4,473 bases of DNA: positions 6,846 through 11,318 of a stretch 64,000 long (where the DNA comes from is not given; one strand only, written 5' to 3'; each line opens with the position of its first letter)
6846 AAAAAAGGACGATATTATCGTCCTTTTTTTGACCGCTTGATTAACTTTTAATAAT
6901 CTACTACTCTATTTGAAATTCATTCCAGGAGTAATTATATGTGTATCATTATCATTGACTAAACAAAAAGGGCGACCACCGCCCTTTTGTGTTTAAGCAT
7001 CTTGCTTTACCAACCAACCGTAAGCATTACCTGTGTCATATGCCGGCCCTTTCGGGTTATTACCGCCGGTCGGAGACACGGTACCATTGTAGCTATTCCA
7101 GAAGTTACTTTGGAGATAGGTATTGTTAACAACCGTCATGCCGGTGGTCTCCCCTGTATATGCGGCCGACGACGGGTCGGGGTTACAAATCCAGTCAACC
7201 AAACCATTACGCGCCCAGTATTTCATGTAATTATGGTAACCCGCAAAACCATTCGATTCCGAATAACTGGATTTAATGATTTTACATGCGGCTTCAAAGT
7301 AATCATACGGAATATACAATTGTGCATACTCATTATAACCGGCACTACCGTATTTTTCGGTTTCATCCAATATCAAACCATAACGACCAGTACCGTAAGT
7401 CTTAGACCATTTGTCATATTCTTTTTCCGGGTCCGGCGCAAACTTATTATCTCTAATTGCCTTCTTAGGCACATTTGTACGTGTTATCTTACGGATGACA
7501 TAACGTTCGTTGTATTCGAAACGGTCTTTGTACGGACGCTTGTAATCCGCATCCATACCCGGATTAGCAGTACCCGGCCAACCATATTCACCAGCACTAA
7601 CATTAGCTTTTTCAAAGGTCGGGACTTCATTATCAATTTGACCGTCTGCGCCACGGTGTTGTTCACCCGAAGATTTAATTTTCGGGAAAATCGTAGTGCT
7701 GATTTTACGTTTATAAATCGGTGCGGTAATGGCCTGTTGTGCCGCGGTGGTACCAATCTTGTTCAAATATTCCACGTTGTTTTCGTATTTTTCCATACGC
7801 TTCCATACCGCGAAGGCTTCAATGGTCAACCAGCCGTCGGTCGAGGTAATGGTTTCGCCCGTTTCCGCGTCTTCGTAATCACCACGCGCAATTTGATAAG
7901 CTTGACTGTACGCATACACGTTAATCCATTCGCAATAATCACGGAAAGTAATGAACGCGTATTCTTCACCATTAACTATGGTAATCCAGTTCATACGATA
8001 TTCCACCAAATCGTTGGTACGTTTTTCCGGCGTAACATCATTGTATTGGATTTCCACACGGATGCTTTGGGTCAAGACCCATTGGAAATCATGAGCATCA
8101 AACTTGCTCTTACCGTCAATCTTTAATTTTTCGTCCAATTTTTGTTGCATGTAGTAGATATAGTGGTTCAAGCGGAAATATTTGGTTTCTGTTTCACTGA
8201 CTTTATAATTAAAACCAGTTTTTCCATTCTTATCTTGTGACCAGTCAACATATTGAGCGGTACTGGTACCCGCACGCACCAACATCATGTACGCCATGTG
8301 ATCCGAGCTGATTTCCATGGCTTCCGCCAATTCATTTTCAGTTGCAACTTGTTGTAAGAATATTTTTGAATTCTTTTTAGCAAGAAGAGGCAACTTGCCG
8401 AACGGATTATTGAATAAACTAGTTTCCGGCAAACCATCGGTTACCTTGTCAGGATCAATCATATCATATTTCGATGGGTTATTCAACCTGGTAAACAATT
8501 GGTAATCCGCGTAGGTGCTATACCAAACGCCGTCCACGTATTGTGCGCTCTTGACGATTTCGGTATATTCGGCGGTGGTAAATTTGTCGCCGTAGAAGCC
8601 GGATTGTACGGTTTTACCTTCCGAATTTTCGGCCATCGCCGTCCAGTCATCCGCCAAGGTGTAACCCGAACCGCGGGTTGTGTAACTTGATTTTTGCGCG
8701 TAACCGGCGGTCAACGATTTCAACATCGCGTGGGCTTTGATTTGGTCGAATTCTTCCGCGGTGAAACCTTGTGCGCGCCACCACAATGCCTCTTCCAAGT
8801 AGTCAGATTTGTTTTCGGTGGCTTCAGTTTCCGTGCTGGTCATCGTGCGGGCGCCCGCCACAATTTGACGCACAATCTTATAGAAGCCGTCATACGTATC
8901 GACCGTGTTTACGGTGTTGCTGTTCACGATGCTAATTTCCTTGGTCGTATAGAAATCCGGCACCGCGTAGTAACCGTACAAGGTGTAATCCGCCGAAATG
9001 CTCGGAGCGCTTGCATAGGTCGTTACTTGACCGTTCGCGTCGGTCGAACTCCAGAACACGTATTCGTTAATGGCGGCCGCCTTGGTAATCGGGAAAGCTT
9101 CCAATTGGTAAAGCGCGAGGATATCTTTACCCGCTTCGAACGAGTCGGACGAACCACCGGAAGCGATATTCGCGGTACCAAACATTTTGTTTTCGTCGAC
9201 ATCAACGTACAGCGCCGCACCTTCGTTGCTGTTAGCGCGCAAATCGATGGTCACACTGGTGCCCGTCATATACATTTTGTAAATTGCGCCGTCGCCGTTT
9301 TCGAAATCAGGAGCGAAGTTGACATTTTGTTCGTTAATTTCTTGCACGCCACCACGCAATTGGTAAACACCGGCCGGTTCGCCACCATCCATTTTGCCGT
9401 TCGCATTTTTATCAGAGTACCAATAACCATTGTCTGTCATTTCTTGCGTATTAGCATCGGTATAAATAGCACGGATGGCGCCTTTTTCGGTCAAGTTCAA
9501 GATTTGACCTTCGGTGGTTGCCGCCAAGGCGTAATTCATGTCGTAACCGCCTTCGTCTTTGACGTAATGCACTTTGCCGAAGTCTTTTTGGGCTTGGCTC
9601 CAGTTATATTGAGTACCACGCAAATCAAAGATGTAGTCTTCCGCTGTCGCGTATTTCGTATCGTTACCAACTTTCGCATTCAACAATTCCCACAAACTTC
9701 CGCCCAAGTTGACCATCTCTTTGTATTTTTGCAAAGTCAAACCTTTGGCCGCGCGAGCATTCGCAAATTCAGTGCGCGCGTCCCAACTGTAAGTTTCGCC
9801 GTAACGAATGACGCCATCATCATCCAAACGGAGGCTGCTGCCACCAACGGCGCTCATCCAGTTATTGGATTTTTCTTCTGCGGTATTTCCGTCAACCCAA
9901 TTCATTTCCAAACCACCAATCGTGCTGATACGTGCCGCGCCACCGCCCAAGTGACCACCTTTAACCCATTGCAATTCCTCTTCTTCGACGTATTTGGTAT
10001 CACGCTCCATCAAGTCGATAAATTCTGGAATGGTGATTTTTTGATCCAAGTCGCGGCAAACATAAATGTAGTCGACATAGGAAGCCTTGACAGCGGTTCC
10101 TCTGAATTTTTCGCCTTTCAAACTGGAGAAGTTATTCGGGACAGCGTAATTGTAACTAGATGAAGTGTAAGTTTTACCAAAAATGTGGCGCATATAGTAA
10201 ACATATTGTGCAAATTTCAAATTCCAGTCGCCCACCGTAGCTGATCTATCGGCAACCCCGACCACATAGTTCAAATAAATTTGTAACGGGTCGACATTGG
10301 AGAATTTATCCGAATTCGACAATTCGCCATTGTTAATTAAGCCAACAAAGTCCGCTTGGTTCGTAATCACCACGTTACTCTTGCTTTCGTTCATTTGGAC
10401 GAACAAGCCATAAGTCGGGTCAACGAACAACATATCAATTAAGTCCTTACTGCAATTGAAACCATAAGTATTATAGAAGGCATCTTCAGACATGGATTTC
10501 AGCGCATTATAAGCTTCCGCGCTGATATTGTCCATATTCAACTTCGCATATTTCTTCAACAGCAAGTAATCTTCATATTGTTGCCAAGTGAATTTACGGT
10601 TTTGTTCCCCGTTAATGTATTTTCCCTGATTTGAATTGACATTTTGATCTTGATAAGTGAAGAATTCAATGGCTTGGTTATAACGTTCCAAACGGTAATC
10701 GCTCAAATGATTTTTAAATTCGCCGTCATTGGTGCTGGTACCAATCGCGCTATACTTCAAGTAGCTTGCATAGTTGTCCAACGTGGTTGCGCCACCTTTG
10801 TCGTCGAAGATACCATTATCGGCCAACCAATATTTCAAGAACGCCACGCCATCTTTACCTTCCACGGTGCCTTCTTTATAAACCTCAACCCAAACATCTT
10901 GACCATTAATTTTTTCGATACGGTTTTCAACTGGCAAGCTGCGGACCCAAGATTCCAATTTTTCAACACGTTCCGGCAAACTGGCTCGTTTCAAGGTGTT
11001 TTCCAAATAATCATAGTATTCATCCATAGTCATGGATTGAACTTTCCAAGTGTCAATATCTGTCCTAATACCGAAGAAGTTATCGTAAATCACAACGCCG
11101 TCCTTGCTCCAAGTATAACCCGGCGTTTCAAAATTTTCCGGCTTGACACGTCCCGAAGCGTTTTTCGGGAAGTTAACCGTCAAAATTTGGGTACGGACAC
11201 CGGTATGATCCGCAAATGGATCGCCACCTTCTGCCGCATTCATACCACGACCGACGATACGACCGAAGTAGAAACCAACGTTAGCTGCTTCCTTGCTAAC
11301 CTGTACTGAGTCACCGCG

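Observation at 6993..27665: Single uninterrupted 20.6-kb gene for a ~6,880-aa N-terminally anchored surface protein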

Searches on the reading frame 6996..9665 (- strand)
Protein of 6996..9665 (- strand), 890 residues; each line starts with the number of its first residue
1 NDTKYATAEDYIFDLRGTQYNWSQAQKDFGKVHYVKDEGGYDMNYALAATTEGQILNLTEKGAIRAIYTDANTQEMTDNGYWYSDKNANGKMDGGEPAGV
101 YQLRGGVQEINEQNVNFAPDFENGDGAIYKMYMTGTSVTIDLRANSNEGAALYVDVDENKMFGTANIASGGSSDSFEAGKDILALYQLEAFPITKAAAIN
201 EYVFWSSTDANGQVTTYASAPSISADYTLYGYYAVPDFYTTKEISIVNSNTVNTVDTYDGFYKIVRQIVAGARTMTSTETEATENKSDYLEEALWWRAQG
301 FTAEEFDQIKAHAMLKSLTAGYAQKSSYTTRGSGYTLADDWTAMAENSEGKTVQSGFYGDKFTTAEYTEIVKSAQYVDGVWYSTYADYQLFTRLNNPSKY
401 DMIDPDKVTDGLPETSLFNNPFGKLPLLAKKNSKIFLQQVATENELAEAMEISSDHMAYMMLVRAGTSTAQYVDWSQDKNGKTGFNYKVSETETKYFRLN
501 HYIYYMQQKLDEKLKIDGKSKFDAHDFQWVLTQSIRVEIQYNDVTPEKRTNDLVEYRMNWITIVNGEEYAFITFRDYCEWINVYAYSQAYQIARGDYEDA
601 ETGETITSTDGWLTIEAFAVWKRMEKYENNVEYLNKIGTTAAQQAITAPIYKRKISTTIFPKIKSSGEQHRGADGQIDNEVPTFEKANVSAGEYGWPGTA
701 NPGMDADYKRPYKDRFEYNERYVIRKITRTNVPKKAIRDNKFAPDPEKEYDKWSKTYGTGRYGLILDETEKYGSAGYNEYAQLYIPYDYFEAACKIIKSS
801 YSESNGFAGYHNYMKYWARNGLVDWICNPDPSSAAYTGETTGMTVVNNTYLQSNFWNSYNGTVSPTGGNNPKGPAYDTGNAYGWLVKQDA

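Call 5: search_protein_families(library=pfam, proteins=[window:6996-9665:-], max_evalue=0.1)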
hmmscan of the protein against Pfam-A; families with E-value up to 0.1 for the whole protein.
window:6996-9665:- (890 aa): 0 families

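Call 6: search_protein_families(library=ncbifam, proteins=[window:6996-9665:-], max_evalue=0.1)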
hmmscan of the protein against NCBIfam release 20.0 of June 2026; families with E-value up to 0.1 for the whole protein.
window:6996-9665:- (890 aa): 0 families

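Call 42: search_protein_families(library=phrogs, proteins=[window:6996-9665:-], max_evalue=0.01)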
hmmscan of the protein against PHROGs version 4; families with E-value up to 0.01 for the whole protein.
window:6996-9665:- (890 aa): 0 families

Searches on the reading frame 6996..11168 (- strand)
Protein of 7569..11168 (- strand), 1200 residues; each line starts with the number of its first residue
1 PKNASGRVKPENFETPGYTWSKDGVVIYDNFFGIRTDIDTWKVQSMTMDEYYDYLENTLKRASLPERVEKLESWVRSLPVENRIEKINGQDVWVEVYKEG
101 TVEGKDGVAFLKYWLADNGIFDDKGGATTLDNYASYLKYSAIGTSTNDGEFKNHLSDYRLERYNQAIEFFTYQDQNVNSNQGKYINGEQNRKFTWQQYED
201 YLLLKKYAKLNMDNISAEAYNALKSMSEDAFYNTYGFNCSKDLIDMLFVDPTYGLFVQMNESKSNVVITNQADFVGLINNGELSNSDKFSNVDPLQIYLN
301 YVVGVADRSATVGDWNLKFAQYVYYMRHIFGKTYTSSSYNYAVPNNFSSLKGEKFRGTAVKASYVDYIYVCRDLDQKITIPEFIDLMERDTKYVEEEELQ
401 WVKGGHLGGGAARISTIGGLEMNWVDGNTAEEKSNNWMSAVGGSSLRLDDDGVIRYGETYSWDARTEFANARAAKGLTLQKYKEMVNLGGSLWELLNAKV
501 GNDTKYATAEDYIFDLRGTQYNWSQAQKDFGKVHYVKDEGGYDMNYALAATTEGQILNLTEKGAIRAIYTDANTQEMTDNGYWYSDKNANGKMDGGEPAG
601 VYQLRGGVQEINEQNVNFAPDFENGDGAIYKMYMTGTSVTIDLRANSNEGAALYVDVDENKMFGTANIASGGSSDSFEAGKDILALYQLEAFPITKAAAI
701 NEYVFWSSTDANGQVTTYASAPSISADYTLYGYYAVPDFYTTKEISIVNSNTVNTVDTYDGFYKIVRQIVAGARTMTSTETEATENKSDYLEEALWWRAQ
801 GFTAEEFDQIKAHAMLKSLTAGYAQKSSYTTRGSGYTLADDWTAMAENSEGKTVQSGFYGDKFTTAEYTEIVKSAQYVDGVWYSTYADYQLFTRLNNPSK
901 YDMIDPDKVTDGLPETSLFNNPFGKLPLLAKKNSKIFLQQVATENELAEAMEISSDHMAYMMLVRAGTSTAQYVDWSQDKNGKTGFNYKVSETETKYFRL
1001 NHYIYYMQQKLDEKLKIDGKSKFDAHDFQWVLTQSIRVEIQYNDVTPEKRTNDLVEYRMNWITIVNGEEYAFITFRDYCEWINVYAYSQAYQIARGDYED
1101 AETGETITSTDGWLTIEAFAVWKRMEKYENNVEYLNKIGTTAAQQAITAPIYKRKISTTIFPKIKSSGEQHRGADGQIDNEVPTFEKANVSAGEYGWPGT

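Call 53: search_protein_representatives(protein=window:7569-11168:-)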
Query: 1200 residues. Proteins with E-value up to 0.001 (for the whole library): 14; up to 1e-10: 13; up to 1e-30: 11. The best 14 are listed.
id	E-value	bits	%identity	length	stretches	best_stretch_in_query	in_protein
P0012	0.0e+00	2742.6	100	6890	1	1-1200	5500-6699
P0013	1.6e-193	662.3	46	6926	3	761-1178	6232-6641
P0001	3.4e-152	525.4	45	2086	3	760-1079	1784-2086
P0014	1.1e-113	397.9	39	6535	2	762-1170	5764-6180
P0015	1.0e-108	381.5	50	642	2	761-1198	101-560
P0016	6.8e-91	322.4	57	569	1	891-1191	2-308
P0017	5.1e-88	312.9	36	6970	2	772-1189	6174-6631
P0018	4.9e-74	266.6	54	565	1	904-1178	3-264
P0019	3.4e-66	240.6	57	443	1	943-1174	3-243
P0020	1.9e-65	238.2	54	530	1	919-1173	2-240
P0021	5.3e-59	216.8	36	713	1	29-586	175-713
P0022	4.6e-30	121.0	57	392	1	1042-1185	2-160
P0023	4.1e-11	58.2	41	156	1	455-538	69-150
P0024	8.1e-08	47.3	40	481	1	1041-1200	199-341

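Call 80: predict_structure(alignment_id=A3)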
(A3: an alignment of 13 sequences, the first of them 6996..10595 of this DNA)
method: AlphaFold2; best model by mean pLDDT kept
length: 1200 residues; sequences in the alignment: 13
mean_pLDDT: 43.7   pTM: 0.30
mean pLDDT of the five models: 43.7, 42.7, 41.0, 40.6, 36.5
residues with pLDDT >= 90: 0; 70-90: 34; 50-70: 335; < 50: 831
segments of 3 or more residues with pLDDT < 50: 1-24, 58-74, 92-94, 114-122, 153-194, 213-245, 247-249, 257-269, 308-312, 357-390, 394-396, 410-448, 458-512, 522-524, 529-571, 573-670, 673-675, 682-693, 707-764, 780-800, 803-849, 874-877, 935-1096, 1114-1116, 1130-1200
pLDDT, mean of each block of 10 residues (from residue 1): 41 45 54 66 57 49 41 49 54 50 57 47 50 54 58 40 29 40 40 53 63 39 29 31 43 47 41 65 73 70 60 64 71 61 56 51 39 35 38 50 51 39 35 38 46 50 39 32 28 41 45 52 48 28 26 28 41 40 30 35 45 45 36 29 36 39 41 50 41 51 50 37 31 34 41 38 51 52 45 43 46 41 44 46 46 53 60 49 56 62 61 51 63 46 36 30 27 35 39 32 33 30 29 27 27 31 32 25 26 43 62 54 59 34 30 31 44 39 30 28
secondary structure, 60 per line:
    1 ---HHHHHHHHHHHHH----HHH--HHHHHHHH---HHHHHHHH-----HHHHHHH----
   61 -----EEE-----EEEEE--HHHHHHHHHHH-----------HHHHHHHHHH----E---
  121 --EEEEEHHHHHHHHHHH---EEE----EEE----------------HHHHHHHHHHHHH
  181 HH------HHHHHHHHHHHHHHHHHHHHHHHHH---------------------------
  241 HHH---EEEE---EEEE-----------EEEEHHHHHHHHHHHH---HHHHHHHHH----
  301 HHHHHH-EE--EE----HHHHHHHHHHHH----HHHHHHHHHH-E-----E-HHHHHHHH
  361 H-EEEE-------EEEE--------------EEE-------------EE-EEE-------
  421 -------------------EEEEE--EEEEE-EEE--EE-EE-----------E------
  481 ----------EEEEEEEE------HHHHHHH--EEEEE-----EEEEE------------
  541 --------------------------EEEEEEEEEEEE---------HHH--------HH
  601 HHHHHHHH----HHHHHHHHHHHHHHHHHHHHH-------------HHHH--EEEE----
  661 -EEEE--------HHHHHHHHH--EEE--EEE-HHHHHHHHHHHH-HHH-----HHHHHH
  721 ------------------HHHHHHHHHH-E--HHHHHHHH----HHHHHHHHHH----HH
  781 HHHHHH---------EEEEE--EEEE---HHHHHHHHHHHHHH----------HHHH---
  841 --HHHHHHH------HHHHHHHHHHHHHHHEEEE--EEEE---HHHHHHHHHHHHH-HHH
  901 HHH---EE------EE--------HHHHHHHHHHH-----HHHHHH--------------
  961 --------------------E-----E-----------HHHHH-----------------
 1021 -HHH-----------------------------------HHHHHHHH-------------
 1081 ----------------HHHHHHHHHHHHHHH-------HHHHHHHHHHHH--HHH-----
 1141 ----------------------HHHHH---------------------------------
elements in order (helices of 4 or more, strands of 3 or more residues): H4-16 H26-33 H37-44 H50-56 E66-68 E74-78 H81-91 H103-112 E123-127 H128-138 E142-144 E149-151 H168-182 H189-213 E247-250 E254-257 E269-272 H273-284 H288-296 H301-306 H318-329 H334-343 H353-361 E363-366 E374-377 E392-394 E411-413 E440-444 E447-451 E453-455 E491-498 H505-511 E514-518 E524-528 E567-578 H599-608 H613-633 H647-650 E653-656 E662-665 H674-682 E685-687 E690-692 H694-705 H715-720 H739-748 H753-760 H765-774 H779-786 E796-800 E803-806 H810-823 H834-837 H843-849 H856-870 E871-874 E877-880 H884-896 H898-903 H925-935 H941-946 H999-1003 H1060-1067 H1097-1111 H1119-1130 H1163-1167

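Call 85: fold_search(model_id=the predicted structure, library=pdb)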
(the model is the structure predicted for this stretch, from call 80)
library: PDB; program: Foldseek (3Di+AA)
matches with E <= 10: 10; with E <= 0.001: 0
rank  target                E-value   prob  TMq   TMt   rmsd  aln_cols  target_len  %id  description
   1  6uri_N                3.8e+00  0.04  0.05  0.18  14.6       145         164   14  HIV-1 Nef in complex with the CD4 cytoplasmic domain and the AP2 clathrin adaptor complex (released 2020-07-29)
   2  9l8z_A                5.1e+00  0.01  0.03  0.09  21.3       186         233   17  The complex structure of antibody CF22 bound to the hemagglutinin of influenza B virus (released 2026-02-18)
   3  7bw6_A                5.1e+00  0.01  0.02  0.02  23.9       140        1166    8  Varicella-zoster virus capsid (released 2020-09-23)
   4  7yll                  6.0e+00  0.04  0.03  0.08   8.0        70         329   14  Crystal structure of TTEDbh (released 2023-12-06)
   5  4nee_K                7.7e+00  0.02  0.03  0.14  13.7        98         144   15  crystal structure of AP-2 alpha/simga2 complex bound to HIV-1 Nef (released 2014-01-29)
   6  8g2z_1L               8.1e+00  0.01  0.04  0.05  32.1       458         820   12  48-nm doublet microtubule from Tetrahymena thermophila strain CU428 (released 2023-06-14)
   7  4v6i_AF               8.5e+00  0.02  0.05  0.19  15.6       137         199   14  Localization of the small subunit ribosomal proteins into a 6.1 A cryo-EM map of Saccharomyces cerevisiae translating (released 2014-07-09)
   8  9fq3_C                9.0e+00  0.01  0.03  0.15  22.7       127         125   12  HEV ORF2 protein in complex with Fabs Es1.114 and Es5.127 (released 2025-05-14)
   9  9n8a_A1               9.0e+00  0.01  0.03  0.07  21.5       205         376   14  In situ structure of the sheathed FlaD flagellar filament in Vibrio cholerae (released 2025-09-24)
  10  1klu_D                9.9e+00  0.01  0.04  0.13  20.1       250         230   12  Crystal structure of HLA-DR1/TPI(23-37) complexed with staphylococcal enterotoxin C3 variant 3B2 (SEC3-3B2) (released 2002-08-02)

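Call 93: search_solved_structures(query=A2, max_evalue=10, show_alignments=2)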
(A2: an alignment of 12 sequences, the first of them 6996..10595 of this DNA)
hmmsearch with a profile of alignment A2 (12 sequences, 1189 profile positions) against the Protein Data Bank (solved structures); distinct sequences matched with E-value up to 10: 8.
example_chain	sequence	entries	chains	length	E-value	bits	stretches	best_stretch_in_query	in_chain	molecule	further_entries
6d5f_A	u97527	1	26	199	0.81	10.8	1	83-166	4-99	Fimbrial protein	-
1a9x_B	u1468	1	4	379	1.5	9.9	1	866-907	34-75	CARBAMOYL PHOSPHATE SYNTHETASE (SMALL CHAIN)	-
1m6v_B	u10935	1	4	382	1.5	9.9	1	866-907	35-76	carbamoyl-phosphate synthetase small chain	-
1t36_B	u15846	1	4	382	1.5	9.9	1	866-907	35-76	Carbamoyl-phosphate synthase small chain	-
1c30_B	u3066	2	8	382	1.5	9.9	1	866-907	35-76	CARBAMOYL PHOSPHATE SYNTHETASE: SMALL SUBUNIT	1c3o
1bxr_B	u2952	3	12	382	1.5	9.9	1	866-907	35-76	CARBAMOYL-PHOSPHATE SYNTHASE | PROTEIN (CARBAMOYL-PHOSPHATE SYNTHASE) | CARBAMOYL PHOSPHATE SYNTHETASE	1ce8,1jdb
1cs0_B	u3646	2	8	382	1.5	9.9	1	866-907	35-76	CARBAMOYL PHOSPHATE SYNTHETASE: SMALL SUBUNIT | Carbamoyl-phosphate synthetase small chain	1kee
4tsm_A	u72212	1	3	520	1.9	9.6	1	336-471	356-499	maltose-binding protein, pilin chimera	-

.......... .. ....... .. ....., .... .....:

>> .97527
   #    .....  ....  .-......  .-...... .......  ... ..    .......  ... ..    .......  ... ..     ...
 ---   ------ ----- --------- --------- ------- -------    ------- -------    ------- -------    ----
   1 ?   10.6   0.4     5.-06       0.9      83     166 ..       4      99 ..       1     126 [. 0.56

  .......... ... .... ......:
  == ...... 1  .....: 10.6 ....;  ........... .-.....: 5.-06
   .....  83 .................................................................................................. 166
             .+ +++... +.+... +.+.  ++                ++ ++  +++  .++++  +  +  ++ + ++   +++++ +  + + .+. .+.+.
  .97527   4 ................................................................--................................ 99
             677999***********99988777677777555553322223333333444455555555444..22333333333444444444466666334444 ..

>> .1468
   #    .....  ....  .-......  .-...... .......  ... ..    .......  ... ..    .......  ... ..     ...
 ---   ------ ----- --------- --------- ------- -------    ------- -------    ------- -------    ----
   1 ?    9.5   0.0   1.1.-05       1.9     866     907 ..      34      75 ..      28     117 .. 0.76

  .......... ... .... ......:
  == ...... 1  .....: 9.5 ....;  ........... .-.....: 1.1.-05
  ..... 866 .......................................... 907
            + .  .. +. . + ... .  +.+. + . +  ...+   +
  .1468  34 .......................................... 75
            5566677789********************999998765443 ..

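Call 102: list_cluster_members(proteins=[P0012, P0013, P0017])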
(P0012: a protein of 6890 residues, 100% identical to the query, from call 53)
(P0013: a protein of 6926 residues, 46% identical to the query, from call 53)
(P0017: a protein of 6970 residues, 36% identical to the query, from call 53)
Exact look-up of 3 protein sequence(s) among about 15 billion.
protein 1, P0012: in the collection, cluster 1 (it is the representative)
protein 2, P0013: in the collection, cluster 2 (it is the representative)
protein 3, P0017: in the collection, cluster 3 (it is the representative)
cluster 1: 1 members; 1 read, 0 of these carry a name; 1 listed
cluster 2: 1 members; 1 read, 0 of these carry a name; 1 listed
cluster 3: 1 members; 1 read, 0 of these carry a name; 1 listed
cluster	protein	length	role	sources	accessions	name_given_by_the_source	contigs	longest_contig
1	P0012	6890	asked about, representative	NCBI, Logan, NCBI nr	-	-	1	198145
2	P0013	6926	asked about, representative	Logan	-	-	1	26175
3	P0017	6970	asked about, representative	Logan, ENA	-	-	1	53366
